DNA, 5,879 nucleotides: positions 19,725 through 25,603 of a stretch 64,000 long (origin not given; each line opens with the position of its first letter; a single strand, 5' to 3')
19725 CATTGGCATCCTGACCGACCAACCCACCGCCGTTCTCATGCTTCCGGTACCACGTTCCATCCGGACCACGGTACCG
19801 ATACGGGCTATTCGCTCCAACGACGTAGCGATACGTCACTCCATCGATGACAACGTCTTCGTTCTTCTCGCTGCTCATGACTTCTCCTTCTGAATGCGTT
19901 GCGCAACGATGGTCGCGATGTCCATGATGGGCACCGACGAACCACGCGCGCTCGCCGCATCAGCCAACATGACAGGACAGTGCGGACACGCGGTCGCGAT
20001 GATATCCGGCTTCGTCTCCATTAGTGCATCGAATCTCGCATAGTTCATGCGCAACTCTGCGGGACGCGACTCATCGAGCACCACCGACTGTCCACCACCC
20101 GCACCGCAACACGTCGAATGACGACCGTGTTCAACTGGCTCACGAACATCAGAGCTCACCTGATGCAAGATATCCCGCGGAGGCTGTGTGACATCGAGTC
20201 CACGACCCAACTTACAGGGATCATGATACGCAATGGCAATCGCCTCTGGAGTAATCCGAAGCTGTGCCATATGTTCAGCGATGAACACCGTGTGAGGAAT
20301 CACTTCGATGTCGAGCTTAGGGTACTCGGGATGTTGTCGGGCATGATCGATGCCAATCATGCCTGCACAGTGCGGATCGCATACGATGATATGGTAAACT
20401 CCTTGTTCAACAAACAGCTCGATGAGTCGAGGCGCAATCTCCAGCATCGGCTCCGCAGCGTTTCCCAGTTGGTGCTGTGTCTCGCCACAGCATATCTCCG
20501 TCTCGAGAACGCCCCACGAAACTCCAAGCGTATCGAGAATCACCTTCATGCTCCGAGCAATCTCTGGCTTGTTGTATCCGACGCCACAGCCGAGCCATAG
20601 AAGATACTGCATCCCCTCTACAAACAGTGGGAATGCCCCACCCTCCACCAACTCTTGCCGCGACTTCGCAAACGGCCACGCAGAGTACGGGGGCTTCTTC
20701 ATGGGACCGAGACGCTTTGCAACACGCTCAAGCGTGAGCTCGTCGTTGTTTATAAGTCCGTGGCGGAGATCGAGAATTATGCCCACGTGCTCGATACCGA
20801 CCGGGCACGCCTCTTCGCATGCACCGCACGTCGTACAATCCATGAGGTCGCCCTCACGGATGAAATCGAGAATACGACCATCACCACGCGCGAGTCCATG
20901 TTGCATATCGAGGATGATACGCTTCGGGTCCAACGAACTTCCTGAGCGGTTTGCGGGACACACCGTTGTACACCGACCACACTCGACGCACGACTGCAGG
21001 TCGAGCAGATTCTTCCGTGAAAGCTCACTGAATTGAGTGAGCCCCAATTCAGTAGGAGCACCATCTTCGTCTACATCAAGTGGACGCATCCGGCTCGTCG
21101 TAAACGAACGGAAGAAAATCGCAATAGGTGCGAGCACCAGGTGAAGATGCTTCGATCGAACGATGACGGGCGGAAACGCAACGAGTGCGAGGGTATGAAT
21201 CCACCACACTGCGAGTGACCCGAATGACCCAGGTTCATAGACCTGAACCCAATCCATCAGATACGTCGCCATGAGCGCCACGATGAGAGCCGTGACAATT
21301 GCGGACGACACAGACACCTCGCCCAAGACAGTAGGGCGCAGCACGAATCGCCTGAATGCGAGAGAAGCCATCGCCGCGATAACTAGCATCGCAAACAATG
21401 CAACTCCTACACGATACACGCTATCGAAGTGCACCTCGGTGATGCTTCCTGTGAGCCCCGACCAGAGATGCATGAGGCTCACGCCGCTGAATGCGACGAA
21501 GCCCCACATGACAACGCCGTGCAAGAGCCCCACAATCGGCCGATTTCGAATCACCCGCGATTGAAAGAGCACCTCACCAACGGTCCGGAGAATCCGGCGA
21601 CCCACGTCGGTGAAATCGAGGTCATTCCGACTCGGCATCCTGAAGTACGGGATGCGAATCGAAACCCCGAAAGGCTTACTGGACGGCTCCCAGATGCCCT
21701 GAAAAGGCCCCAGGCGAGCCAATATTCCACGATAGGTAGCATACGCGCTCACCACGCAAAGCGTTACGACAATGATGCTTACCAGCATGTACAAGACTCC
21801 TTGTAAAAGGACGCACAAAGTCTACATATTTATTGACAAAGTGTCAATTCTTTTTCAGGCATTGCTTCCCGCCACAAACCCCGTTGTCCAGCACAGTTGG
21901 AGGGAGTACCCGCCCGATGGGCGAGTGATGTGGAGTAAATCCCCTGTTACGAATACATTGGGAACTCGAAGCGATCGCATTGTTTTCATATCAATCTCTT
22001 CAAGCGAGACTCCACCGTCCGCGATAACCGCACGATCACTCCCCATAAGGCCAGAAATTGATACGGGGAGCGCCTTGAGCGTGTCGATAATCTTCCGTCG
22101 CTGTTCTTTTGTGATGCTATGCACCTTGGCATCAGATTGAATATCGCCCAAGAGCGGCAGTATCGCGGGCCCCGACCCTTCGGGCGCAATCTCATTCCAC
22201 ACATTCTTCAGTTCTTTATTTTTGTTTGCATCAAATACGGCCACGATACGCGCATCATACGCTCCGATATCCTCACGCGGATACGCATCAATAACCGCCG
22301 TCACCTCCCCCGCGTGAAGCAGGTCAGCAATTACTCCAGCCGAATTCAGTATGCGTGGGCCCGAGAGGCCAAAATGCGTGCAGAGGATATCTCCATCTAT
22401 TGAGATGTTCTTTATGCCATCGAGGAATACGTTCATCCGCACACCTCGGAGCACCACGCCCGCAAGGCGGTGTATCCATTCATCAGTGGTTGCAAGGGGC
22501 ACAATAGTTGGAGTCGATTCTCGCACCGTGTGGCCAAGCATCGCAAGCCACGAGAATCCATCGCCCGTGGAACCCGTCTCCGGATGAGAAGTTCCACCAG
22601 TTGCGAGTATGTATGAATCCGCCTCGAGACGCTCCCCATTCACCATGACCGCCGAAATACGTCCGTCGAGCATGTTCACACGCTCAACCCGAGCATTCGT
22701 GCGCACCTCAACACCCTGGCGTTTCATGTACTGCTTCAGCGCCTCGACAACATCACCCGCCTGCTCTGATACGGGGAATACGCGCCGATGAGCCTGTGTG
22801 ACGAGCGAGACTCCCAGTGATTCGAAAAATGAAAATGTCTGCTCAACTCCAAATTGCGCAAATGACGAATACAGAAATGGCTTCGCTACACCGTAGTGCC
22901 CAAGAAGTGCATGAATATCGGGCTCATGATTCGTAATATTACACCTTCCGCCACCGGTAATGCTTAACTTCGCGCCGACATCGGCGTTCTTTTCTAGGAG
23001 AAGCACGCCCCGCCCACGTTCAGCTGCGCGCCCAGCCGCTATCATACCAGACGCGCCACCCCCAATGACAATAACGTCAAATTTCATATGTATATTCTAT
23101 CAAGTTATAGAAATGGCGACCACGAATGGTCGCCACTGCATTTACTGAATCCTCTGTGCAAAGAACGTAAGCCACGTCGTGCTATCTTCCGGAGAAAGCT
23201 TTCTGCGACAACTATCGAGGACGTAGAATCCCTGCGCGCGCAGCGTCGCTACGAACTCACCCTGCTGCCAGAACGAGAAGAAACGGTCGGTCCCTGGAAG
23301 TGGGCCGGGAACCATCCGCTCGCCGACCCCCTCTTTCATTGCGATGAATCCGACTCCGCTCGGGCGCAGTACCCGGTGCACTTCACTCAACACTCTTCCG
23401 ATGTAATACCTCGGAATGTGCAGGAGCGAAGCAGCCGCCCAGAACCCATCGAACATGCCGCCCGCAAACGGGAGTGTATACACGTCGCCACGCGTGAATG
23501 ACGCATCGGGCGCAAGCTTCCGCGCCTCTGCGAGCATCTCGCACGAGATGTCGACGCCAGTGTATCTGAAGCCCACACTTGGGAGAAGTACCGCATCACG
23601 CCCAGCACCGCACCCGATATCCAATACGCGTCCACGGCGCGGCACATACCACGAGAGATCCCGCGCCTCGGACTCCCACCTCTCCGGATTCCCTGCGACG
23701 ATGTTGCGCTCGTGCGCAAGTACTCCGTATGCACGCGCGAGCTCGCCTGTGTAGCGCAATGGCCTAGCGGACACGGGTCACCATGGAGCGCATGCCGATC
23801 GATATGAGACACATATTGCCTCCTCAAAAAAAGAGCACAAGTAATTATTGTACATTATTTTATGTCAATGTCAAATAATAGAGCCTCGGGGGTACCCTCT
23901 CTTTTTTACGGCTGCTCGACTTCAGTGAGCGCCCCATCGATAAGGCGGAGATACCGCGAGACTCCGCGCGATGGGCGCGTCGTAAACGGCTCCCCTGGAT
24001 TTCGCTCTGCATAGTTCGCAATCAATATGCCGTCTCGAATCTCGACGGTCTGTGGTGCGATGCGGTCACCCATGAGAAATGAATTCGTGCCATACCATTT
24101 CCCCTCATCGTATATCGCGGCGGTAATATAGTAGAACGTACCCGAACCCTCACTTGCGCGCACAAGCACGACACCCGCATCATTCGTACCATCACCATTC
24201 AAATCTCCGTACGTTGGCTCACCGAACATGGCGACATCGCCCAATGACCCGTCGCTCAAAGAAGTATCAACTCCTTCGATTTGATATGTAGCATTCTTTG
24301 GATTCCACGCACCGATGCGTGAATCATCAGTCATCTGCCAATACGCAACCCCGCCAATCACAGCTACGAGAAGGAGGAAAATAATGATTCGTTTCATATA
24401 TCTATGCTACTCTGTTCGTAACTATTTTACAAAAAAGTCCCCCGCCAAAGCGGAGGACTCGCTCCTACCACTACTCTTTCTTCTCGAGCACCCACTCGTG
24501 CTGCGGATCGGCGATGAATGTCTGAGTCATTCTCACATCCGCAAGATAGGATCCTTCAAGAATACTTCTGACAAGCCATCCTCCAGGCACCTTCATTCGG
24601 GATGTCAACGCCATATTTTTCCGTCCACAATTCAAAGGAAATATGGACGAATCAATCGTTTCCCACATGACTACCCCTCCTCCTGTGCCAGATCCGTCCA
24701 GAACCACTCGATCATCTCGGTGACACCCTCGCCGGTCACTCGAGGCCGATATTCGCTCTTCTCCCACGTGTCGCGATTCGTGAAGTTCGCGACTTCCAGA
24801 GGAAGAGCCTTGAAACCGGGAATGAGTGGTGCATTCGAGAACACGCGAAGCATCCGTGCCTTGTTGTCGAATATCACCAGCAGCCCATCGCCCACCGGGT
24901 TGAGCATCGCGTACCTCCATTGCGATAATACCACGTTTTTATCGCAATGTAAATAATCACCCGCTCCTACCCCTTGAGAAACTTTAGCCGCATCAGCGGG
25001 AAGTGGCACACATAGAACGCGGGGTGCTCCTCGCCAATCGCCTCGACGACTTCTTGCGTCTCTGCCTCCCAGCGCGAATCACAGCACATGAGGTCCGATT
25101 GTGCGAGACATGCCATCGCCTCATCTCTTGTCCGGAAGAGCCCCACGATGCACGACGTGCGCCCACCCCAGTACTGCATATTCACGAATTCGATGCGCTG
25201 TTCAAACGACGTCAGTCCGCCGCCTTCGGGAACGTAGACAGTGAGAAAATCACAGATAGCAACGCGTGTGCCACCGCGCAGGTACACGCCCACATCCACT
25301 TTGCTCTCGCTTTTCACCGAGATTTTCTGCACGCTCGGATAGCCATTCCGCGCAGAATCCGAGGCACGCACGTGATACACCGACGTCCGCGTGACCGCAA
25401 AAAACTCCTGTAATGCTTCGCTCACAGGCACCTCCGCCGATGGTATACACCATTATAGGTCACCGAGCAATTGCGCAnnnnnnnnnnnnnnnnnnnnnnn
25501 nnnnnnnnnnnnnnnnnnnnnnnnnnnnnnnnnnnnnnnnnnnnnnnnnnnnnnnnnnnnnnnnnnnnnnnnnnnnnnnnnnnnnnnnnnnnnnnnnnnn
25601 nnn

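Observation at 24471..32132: A co-directional 7-gene cluster headed by a 1519-aa repeat protein, with an S51 peptidase, a SelO-like kinase-fold protein and three translationally coupled small ORFs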

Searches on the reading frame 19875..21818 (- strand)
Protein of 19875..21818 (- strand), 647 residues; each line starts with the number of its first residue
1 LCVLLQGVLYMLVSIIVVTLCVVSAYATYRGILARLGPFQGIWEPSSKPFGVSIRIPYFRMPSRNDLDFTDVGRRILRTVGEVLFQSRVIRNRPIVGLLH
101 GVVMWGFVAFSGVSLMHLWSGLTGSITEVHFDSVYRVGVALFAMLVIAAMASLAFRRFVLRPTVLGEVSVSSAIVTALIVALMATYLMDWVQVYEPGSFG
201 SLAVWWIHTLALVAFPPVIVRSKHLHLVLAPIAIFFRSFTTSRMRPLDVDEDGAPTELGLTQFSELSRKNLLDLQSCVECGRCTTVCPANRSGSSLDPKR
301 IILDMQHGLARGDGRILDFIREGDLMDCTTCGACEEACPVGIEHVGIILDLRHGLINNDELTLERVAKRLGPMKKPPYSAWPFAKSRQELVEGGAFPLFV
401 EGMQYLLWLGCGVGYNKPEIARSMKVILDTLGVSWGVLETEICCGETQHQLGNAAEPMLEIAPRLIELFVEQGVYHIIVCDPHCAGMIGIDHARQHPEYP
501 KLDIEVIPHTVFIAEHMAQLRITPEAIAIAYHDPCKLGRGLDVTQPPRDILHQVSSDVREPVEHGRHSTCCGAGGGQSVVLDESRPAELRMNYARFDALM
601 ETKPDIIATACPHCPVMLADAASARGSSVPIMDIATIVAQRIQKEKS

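Call 43: search_protein_families(library=pfam, proteins=[window:19875-21818:-], max_evalue=0.5)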
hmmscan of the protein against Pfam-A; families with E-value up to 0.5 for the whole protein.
window:19875-21818:- (647 aa): 16 families
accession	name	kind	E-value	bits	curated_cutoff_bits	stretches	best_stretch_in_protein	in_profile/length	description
PF02754.22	CCG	-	3.7e-25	88.3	20.6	2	529-618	1-84/85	Cysteine-rich domain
PF13237.11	Fer4_10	-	3.8e-10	40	25.5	1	271-339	3-53/53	4Fe-4S dicluster domain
PF13187.11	Fer4_9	-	5.8e-10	39.5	27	1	277-341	2-50/52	4Fe-4S dicluster domain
PF13183.11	Fer4_8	-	1.3e-09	38.9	27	1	274-342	2-68/68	4Fe-4S dicluster domain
PF13534.11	Fer4_17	-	4.7e-09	37.1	22.2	1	276-342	1-60/61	4Fe-4S dicluster domain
PF12838.12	Fer4_7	-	3.1e-07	31.2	27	2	276-342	1-52/52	4Fe-4S dicluster domain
PF00037.32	Fer4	-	1.4e-06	28.3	21.1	2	326-341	6-21/24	4Fe-4S binding domain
PF12797.12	Fer4_2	-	2.6e-06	27.4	24.5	2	271-289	4-22/22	4Fe-4S binding domain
PF13484.11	Fer4_16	-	1.3e-05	26.3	30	1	277-340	2-65/66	4Fe-4S double cluster binding domain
PF12800.12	Fer4_4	-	4.4e-05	23.9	24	2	327-341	3-17/17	4Fe-4S binding domain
PF13746.11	Fer4_18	-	0.00013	22.5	27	1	322-343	55-76/114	4Fe-4S dicluster domain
PF14697.11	Fer4_21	-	0.00021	21.8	35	2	274-289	5-20/59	4Fe-4S dicluster domain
PF12837.12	Fer4_6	-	0.00024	21.3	25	2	274-290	6-22/24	4Fe-4S binding domain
PF17179.9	Fer4_22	-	0.00026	22.2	27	1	272-289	76-93/95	4Fe-4S dicluster domain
PF12798.12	Fer4_3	-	0.0042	18.2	27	2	328-342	1-15/15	4Fe-4S binding domain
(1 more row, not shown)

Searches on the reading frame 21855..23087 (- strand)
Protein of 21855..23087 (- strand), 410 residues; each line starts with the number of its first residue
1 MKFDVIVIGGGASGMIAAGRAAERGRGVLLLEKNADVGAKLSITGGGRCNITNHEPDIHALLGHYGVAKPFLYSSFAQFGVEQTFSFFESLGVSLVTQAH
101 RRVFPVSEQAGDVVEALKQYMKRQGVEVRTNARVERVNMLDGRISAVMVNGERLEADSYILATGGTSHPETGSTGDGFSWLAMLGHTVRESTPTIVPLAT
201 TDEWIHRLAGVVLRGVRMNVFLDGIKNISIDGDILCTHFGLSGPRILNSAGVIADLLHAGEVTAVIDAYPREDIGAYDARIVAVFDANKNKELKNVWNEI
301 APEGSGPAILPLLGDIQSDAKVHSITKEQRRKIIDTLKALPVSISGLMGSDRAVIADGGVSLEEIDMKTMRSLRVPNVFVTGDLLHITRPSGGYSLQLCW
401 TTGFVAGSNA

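Call 43: search_protein_families(library=pfam, proteins=[window:21855-23087:-], max_evalue=0.5)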
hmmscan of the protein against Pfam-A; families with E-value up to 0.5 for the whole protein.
window:21855-23087:- (410 aa): 18 families
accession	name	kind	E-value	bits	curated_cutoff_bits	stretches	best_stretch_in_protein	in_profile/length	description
PF03486.20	HI0933_like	-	6e-75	252.3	50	1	3-408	1-243/244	HI0933-like protein Rossmann domain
PF22780.1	HI0933_like_1st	-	8e-24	84.8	27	1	193-354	2-164/165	HI0933-like protein barrel and H2TH domain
PF00890.30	FAD_binding_2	-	2.7e-13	50.3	20.4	2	4-49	1-46/414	FAD binding domain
PF12831.13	FAD_oxidored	-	8.4e-12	45.5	27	1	4-164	1-145/416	FAD dependent oxidoreductase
PF01266.30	DAO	-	1.3e-11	45.1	27.9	2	4-39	1-36/353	FAD dependent oxidoreductase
PF07992.20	Pyr_redox_2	-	1.2e-10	41.7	26.1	2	87-170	160-242/291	Pyridine nucleotide-disulphide oxidoreductase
PF13738.12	Pyr_redox_3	-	1.9e-06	27.8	30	1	88-171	55-140/305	Pyridine nucleotide-disulphide oxidoreductase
PF01593.30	Amino_oxidase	-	2.9e-06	27.3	19.8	1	103-164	199-255/443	Flavin containing amine oxidoreductase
PF13450.12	NAD_binding_8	-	3.2e-06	27.8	21.9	1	7-40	1-34/68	NAD(P)-binding Rossmann-like domain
PF01134.28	GIDA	-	3.2e-06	26.9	22.1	1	4-42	1-39/391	Glucose inhibited division protein A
PF00070.33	Pyr_redox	-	3.7e-06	27.8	22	1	87-149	17-79/82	Pyridine nucleotide-disulphide oxidoreductase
PF01494.25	FAD_binding_3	-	1.4e-05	24.9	22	1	3-151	2-140/349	FAD binding domain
PF04820.20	Trp_halogenase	-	0.0019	17.6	21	1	110-167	157-215/458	Tryptophan halogenase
PF01262.27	AlaDh_PNT_C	-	0.0058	16.5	23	1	4-126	30-79/214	Alanine dehydrogenase/PNT, C-terminal domain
PF01946.23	Thi4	-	0.019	14.6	26.2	1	2-43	17-59/235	Thi4 family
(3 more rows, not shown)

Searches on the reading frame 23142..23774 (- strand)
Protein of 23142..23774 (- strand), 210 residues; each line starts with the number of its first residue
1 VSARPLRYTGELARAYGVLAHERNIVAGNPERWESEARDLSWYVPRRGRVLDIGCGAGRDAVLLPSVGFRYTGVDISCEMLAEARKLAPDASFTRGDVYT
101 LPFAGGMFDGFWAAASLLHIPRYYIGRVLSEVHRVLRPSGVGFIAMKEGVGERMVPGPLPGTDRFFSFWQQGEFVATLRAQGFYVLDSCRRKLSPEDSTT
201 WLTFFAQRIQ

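Call 43: search_protein_families(library=pfam, proteins=[window:23142-23774:-], max_evalue=0.5)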
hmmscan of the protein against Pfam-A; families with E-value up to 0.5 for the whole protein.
window:23142-23774:- (210 aa): 10 families
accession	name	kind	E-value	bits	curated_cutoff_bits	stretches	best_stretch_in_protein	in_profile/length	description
PF13649.12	Methyltransf_25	-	2.4e-20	73.4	27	1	50-140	1-97/97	Methyltransferase domain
PF08241.18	Methyltransf_11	-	7.3e-20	71.8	21.2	1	51-142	1-93/95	Methyltransferase domain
PF13847.12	Methyltransf_31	-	1.9e-11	44.3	27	1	49-143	6-108/145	Methyltransferase domain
PF08242.18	Methyltransf_12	-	1.1e-09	39.4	30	1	51-141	1-97/98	Methyltransferase domain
PF13489.12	Methyltransf_23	-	3.1e-09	37.2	27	1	37-186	13-162/164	Methyltransferase domain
PF01209.24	Ubie_methyltran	-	0.0007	19.4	20.1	1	47-141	48-148/233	ubiE/COQ5 methyltransferase family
PF03848.20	TehB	-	0.0014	18.5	20.4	1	47-84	31-68/193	Tellurite resistance protein TehB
PF05724.17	TPMT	-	0.0026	17.9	26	1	45-144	36-153/218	Thiopurine S-methyltransferase (TPMT)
PF05175.20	MTS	-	0.15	12.1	23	1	46-87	31-74/170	Methyltransferase small domain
PF07021.18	MetW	-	0.17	12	21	1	43-83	10-51/193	Methionine biosynthesis protein MetW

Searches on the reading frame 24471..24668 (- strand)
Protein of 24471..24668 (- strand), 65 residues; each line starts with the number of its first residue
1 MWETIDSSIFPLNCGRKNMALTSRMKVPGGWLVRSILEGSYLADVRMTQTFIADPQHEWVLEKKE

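Call 6: search_protein_families(library=ncbifam, proteins=[window:24471-24668:-], max_evalue=0.1)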
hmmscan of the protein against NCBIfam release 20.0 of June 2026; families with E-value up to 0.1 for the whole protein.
window:24471-24668:- (65 aa): 0 families

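Call 7: search_protein_families(library=padloc, proteins=[window:24471-24668:-], max_evalue=0.1)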
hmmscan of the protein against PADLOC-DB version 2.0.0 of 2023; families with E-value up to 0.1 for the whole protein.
window:24471-24668:- (65 aa): 0 families

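Call 43: search_protein_families(library=pfam, proteins=[window:24471-24668:-], max_evalue=0.5)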
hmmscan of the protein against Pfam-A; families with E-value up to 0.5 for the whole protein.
window:24471-24668:- (65 aa): 0 families

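Call 78: search_protein_families(library=phrogs, proteins=[window:24471-24668:-], max_evalue=0.01)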
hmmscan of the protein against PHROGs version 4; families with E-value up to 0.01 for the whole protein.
window:24471-24668:- (65 aa): 0 families

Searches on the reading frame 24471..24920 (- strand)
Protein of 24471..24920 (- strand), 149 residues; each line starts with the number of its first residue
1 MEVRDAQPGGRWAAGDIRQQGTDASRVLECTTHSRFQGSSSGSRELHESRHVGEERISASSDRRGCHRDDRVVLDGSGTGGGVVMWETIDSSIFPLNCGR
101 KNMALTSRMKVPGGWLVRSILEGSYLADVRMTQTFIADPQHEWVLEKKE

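Call 4: search_protein_families(library=pfam, proteins=[window:24471-24920:-], max_evalue=0.1)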
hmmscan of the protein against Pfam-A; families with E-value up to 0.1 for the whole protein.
window:24471-24920:- (149 aa): 0 families

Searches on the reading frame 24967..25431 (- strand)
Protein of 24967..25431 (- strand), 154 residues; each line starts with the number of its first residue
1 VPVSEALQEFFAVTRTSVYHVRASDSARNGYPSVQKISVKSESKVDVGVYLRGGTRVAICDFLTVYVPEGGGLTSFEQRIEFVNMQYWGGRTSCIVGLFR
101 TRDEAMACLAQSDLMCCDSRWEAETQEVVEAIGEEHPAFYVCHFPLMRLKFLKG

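Call 4: search_protein_families(library=pfam, proteins=[window:24967-25431:-], max_evalue=0.1)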
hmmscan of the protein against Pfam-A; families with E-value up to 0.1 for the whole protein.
window:24967-25431:- (154 aa): 0 families

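Call 6: search_protein_families(library=ncbifam, proteins=[window:24967-25431:-], max_evalue=0.1)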
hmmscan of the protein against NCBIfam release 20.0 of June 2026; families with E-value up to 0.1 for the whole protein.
window:24967-25431:- (154 aa): 0 families

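Call 7: search_protein_families(library=padloc, proteins=[window:24967-25431:-], max_evalue=0.1)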
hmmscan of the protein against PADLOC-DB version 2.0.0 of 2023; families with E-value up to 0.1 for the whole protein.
window:24967-25431:- (154 aa): 0 families

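Call 78: search_protein_families(library=phrogs, proteins=[window:24967-25431:-], max_evalue=0.01)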
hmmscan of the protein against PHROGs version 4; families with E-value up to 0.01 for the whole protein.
window:24967-25431:- (154 aa): 0 families

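Call 96: list_cluster_members(proteins=[P0001, P0002, window:24967-25425:-, window:24672-24907:-])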
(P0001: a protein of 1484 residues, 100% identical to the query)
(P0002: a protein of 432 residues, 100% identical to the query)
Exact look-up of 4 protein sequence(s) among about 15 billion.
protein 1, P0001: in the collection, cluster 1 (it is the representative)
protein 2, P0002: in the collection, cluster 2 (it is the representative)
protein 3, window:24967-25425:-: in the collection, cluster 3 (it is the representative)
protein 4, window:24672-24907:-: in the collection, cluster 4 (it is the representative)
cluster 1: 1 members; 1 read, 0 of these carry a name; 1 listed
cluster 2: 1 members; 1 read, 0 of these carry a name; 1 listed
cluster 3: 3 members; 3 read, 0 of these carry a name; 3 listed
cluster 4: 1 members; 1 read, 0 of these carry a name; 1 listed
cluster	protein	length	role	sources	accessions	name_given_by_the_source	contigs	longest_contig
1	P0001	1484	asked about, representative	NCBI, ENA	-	-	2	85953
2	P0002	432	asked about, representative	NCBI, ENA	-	-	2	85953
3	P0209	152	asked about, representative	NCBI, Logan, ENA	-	-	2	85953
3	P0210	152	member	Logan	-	-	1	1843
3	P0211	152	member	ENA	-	-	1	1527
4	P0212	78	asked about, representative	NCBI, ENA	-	-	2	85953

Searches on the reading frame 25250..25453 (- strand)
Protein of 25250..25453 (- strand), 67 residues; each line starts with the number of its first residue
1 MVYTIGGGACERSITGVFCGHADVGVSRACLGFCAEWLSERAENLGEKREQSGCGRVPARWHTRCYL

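Call 4: search_protein_families(library=pfam, proteins=[window:25250-25453:-], max_evalue=0.1)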
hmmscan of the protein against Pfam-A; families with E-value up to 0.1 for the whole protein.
window:25250-25453:- (67 aa): 1 family
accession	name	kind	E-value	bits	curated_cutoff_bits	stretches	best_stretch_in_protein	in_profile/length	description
PF03543.20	Peptidase_C58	-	0.053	13.6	23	1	26-49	19-42/205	Yersinia/Haemophilus virulence surface antigen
